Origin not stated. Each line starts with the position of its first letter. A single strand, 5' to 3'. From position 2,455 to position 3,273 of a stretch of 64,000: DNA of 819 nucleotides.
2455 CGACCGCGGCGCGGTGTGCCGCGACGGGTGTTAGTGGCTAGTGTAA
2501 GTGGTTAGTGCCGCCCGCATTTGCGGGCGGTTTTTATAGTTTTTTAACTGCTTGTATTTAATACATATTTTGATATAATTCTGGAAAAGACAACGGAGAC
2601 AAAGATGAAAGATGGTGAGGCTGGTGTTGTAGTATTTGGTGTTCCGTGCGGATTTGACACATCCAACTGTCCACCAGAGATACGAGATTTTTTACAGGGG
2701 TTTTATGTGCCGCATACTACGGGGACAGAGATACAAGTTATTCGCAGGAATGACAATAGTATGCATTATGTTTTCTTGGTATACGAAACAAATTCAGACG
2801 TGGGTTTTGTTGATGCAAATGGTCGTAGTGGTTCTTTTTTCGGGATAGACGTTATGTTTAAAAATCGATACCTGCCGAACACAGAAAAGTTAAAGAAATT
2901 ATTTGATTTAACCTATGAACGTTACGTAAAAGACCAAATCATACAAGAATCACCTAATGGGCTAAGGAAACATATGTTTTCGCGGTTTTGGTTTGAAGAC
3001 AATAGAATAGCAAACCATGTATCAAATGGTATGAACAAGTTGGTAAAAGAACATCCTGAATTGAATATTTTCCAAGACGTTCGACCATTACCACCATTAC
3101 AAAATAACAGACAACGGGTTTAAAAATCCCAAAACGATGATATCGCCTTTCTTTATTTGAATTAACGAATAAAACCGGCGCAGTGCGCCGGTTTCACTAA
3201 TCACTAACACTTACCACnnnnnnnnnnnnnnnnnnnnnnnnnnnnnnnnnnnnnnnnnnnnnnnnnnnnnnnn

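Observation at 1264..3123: Cassette inserted at the sspB 3' end, bracketed by two copies of the gene tail that differ only by synonymous changes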

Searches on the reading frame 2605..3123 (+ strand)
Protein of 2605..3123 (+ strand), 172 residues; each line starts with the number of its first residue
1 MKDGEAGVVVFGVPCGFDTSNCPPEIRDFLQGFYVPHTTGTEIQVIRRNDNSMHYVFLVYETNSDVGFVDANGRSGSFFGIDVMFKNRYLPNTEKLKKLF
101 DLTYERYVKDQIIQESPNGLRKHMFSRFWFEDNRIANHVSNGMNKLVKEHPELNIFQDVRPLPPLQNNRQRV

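Call 5: search_protein_families(library=pfam, proteins=[window:2605-3123:+], max_evalue=1)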
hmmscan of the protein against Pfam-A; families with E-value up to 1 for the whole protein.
window:2605-3123:+ (172 aa): 1 family
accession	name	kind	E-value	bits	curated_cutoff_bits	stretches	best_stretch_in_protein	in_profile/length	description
PF14162.11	YozD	-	0.049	14.4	27.5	1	83-116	20-53/56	YozD-like protein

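Call 23: find_encoding_contigs(protein=window:2605-3123:+, flank=5000, max_places=10)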
Protein window:2605-3123:+ (172 aa): 8 contigs read that carry it; 8 places shown.
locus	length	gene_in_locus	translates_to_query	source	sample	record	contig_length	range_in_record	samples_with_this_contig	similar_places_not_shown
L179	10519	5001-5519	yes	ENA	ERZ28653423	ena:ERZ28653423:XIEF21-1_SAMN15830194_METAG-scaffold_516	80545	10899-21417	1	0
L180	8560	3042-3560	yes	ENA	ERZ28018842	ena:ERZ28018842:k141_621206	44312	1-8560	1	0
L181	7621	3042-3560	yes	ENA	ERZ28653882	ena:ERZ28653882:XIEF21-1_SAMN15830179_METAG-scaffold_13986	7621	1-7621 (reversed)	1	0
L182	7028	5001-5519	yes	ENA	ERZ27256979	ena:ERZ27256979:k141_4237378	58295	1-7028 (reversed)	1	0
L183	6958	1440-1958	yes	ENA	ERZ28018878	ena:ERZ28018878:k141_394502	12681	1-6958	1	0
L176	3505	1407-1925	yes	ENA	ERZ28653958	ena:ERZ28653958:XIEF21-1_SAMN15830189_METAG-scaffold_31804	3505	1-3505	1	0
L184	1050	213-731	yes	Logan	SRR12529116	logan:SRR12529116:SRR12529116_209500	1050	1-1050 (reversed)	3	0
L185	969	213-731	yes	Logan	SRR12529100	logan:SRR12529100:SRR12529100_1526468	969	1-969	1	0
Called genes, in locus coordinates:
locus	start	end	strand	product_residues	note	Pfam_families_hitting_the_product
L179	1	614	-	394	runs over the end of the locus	PF25917:BSH_RND, PF25973:BSH_CzcB (weak), PF25876:HH_MFP_RND, PF25881:HH_YBHG (weak), PF25885:HH_EMRA (weak), PF25893:HH_CzcB, PF25954:Beta-barrel_RND_2, PF25990:Beta-barrel_YknX, +2 more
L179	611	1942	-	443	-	PF02321:OEP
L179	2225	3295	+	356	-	PF02463:SMC_N, PF13175:AAA_15 (faint), PF13476:AAA_23 (weak), PF13304:AAA_21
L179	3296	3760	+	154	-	PF04386:SspB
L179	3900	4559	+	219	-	-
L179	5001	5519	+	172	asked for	-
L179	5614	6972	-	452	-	PF00289:Biotin_carb_N, PF02222:ATP-grasp, PF02786:CPSase_L_D2, PF07478:Dala_Dala_lig_C, PF02785:Biotin_carb_C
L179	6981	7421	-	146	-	PF00364:Biotin_lipoyl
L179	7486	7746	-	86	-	PF01809:YidD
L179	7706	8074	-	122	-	PF00825:Ribonuclease_P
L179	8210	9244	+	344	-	PF00022:Actin, PF06723:MreB_Mbl, PF00012:HSP70, PF14450:FtsA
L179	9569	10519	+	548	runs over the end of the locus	PF00133:tRNA-synt_1, PF09334:tRNA-synt_1g, PF19303:Anticodon_3, PF08264:Anticodon_1 (weak)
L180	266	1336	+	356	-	PF02463:SMC_N, PF13175:AAA_15 (faint), PF13476:AAA_23 (weak), PF13304:AAA_21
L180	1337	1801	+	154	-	PF04386:SspB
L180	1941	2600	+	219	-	-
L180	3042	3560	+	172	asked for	-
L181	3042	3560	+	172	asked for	-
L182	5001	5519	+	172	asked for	-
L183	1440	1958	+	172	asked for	-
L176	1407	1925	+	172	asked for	-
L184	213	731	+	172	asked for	-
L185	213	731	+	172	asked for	-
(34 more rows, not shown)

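Call 29: find_homologous_proteins(query=window:2605-3123:+)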
Query window:2605-3123:+ (172 aa): 10 proteins with E <= 0.001 among 23 candidates.
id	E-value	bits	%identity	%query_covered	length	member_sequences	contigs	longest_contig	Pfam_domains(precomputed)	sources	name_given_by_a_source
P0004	1.1e-108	379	97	100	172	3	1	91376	-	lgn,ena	-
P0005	5.8e-95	334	85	100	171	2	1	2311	-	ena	-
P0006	5.3e-62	227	60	97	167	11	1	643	-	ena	-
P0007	1.1e-60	222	60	97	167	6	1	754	-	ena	-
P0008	5.2e-59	217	59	96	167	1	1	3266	-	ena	-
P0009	1.3e-49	186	51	94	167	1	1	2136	-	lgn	-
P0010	1.4e-39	153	46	97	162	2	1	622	-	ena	-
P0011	3.5e-38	149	44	96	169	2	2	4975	-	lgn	-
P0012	1.6e-35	140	52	75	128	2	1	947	-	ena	-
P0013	6.0e-32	129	43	97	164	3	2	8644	-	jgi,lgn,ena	-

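Call 30: search_protein_families(library=padloc, proteins=[window:2605-3123:+], max_evalue=0.1)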
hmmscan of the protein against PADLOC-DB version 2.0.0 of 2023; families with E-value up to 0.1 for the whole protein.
window:2605-3123:+ (172 aa): 0 families

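Call 33: find_encoding_contigs(protein=P0013, flank=6000, max_places=4)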
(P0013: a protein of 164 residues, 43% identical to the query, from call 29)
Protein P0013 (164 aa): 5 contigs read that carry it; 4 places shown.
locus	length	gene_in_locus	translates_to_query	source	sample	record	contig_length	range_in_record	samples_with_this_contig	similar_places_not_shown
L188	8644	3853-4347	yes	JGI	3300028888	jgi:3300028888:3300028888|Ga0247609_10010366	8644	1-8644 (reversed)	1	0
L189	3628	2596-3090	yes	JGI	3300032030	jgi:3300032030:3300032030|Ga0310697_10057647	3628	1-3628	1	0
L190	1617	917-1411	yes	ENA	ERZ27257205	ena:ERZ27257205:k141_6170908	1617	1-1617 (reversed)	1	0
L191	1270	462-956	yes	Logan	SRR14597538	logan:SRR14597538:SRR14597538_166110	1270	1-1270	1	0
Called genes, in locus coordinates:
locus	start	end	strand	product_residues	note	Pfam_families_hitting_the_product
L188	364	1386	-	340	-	-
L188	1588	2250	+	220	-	PF20730:YetF_N, PF04239:DUF421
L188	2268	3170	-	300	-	PF00126:HTH_1, PF03466:LysR_substrate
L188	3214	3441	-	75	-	-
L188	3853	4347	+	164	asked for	-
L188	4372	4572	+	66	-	PF04239:DUF421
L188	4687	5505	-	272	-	-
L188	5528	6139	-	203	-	PF24199:DUF7424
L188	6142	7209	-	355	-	-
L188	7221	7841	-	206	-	-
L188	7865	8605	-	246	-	-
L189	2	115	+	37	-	?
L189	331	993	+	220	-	PF20730:YetF_N, PF04239:DUF421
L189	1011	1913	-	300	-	PF00126:HTH_1, PF03466:LysR_substrate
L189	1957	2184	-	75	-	-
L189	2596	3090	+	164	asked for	-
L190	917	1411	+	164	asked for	-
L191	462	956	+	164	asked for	-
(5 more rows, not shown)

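Call 34: find_encoding_contigs(protein=P0011, flank=5000, max_places=4)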
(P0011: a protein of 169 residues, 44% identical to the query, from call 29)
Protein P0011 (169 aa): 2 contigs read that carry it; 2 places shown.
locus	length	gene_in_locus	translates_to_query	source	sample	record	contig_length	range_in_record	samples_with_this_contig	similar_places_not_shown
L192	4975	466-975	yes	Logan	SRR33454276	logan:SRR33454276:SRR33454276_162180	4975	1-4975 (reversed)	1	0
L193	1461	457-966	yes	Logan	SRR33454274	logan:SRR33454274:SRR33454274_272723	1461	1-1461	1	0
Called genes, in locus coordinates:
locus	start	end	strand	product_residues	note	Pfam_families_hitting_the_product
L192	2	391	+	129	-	?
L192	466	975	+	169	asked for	-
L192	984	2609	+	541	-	PF00005:ABC_tran, PF02463:SMC_N (faint), PF03193:RsgA_GTPase (faint), PF13191:AAA_16 (faint), PF13476:AAA_23 (faint), PF13555:AAA_29 (faint), PF12848:ABC_tran_Xtn, PF00005:ABC_tran, +3 more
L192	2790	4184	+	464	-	PF03193:RsgA_GTPase (faint), PF13476:AAA_23 (faint), PF13555:AAA_29 (faint), PF00005:ABC_tran, PF02463:SMC_N (faint), PF13175:AAA_15 (faint), PF12848:ABC_tran_Xtn, PF00005:ABC_tran, +7 more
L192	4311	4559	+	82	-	-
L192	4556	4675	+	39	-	-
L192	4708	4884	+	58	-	PF02739:5_3_exonuc_N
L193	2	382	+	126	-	?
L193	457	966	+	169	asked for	-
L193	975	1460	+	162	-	?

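Call 53: predict_structure(alignment_id=A2)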
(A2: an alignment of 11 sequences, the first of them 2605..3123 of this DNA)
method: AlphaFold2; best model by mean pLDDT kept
length: 172 residues; sequences in the alignment: 11
mean_pLDDT: 84.3   pTM: 0.81
mean pLDDT of the five models: 84.3, 82.1, 81.0, 79.4, 76.6
residues with pLDDT >= 90: 80; 70-90: 66; 50-70: 21; < 50: 5
segments of 3 or more residues with pLDDT < 50: 168-172
pLDDT, mean of each block of 10 residues (from residue 1): 81 73 75 71 87 89 71 83 93 94 95 88 87 92 97 94 71 36
secondary structure, 60 per line:
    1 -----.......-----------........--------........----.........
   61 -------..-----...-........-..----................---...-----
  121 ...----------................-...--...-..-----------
elements in order: E6-12 H24-31 E40-47 E52-60 E75-77 E79-86 H94-108 E113-115 E121-123 H134-149

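Call 60: search_protein_representatives(alignment_id=A2)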
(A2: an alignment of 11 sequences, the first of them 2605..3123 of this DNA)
Query: 11 sequences, 167 profile positions. Proteins with E-value up to 0.001 (for the whole library): 637; up to 1e-10: 145; up to 1e-30: 18. The best 150 are listed.
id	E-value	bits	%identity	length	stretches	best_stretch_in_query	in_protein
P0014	7.2e-65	234.1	-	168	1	1-167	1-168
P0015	2.9e-59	215.8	-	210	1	1-164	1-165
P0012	5.5e-59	214.9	-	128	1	39-166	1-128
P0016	6.9e-59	214.6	-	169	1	1-166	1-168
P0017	1.2e-57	210.6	-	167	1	1-167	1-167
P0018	4.3e-57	208.8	-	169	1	2-166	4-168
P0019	4.6e-57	208.7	-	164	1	1-165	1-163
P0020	6.5e-56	204.9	-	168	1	1-166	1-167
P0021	3.1e-46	173.4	-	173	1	1-161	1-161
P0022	5.7e-41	156.3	-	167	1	1-149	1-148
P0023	4.4e-40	153.4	-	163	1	1-166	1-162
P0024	1.3e-39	151.9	-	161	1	1-166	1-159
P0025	4.2e-39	150.2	-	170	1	2-165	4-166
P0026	6.5e-36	139.9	-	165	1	2-157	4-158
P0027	1.1e-35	139.2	-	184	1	1-152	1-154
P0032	4.9e-30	120.8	-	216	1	5-148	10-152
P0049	5.0e-18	81.7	-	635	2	3-154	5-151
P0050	6.3e-18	81.3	-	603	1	4-157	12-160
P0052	3.4e-17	79.0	-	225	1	2-144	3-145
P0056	4.8e-16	75.2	-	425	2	36-155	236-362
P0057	6.0e-16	74.9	-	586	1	5-158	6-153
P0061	3.0e-15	72.7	-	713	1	4-158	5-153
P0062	3.3e-15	72.5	-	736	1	3-138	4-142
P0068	1.0e-14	70.9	-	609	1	3-157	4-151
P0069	1.7e-14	70.2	-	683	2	3-141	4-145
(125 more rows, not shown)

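Call 61: search_protein_families(library=pfam, proteins=[P0049, P0050, P0057, P0061, P0062, P0069, P0015, P0032, P0052, P0056], max_evalue=0.001)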
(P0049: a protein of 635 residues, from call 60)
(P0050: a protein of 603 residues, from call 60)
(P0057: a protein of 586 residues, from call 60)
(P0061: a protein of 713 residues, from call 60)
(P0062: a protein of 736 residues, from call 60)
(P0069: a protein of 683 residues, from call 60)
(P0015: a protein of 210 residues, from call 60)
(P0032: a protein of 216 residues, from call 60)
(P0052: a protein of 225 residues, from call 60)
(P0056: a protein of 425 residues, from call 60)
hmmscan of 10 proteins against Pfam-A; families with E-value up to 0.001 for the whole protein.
P0049 (635 aa): 1 family
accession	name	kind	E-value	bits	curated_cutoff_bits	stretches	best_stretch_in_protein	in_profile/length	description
PF00617.24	RasGEF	-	0.00034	21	23.1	1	222-274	83-129/181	RasGEF domain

P0050 (603 aa): 0 families

P0057 (586 aa): 0 families

P0061 (713 aa): 0 families

P0062 (736 aa): 0 families

P0069 (683 aa): 0 families

P0015 (210 aa): 0 families

P0032 (216 aa): 0 families

P0052 (225 aa): 0 families

P0056 (425 aa): 0 families

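Call 62: list_cluster_members(proteins=[P0049, P0050, P0057, P0061, P0062, P0068, P0015, P0032])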
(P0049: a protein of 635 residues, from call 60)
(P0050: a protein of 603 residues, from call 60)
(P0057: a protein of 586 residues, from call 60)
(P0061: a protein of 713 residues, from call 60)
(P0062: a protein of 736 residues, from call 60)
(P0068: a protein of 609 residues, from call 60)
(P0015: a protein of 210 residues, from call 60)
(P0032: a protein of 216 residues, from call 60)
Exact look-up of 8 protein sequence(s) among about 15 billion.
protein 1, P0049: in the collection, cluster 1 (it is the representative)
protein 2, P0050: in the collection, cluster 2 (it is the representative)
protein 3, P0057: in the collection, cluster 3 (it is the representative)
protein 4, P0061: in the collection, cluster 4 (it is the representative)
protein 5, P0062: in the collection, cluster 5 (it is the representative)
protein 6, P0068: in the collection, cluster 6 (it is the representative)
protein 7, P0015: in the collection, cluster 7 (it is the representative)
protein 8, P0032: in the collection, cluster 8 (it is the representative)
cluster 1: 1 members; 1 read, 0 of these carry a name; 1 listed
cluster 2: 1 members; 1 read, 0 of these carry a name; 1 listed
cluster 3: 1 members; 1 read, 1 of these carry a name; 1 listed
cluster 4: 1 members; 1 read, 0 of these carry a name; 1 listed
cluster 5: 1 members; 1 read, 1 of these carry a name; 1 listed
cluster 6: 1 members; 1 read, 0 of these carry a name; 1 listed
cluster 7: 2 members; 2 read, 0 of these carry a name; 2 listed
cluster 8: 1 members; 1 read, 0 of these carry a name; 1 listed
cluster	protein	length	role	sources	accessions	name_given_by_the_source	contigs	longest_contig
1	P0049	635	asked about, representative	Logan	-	-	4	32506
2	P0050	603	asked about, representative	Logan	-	-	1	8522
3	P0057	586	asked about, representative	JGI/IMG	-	hypothetical protein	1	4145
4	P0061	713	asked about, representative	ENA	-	-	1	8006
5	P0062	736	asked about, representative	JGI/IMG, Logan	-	hypothetical protein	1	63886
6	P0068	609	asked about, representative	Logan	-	-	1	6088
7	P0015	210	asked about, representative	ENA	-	-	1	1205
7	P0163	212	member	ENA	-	-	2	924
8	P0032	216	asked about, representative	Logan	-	-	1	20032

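Call 72: find_related_loci(query=A2, collection=viral_contigs, flank=5000)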
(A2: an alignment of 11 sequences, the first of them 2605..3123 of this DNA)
Query A2 (172 aa) in viral_contigs; peptide patterns used: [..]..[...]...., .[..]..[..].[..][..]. (x = any residue, [..] = any of these).
95 stretches matched a pattern, but none encodes a relative of the query by tblastn (E <= 1e-3).

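Call 84: find_encoding_contigs(protein=P0005, flank=5000, max_places=4)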
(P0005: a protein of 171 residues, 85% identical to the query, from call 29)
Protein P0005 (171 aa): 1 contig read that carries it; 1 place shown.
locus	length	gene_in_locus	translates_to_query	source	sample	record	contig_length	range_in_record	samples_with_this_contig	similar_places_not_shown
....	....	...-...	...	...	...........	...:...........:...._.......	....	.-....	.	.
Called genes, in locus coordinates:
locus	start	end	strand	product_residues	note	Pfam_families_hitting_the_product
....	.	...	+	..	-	?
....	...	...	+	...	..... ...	-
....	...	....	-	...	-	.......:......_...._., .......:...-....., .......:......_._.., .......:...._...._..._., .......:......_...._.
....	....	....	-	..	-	?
